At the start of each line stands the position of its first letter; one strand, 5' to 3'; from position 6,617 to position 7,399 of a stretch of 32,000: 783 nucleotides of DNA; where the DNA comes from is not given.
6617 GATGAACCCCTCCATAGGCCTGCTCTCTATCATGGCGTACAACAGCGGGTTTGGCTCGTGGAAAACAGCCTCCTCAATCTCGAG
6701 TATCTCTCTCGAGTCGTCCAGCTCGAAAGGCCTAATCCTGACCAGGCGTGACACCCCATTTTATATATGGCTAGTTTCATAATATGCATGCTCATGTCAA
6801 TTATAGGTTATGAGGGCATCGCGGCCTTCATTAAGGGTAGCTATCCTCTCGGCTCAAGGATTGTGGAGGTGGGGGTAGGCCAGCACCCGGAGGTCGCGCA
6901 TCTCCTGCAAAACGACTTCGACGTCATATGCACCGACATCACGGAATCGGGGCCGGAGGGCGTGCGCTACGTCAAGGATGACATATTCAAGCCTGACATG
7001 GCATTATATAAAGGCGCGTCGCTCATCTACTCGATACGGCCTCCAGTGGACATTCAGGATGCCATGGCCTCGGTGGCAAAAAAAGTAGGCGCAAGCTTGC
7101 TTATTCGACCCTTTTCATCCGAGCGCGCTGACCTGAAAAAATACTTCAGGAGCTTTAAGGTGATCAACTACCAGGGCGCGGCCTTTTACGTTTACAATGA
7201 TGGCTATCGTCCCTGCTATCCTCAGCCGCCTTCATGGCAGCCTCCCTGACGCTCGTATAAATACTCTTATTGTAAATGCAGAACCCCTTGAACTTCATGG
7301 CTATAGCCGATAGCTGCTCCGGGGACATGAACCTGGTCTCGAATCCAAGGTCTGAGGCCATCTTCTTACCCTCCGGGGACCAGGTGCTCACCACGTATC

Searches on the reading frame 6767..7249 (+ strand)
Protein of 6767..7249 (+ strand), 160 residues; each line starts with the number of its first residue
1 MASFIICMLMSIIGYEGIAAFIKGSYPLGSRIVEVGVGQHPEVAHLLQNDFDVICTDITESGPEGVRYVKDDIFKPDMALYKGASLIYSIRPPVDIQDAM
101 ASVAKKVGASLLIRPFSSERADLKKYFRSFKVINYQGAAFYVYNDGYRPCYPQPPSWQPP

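Call 104: search_protein_families(library=pfam, proteins=[window:6767-7249:+], max_evalue=0.001)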
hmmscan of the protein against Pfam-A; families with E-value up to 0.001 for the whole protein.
window:6767-7249:+ (160 aa): 1 family
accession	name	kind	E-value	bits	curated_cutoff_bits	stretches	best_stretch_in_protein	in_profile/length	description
PF03686.19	UPF0146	-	7.6e-37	126.5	26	1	30-144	15-128/129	Uncharacterised protein family (UPF0146)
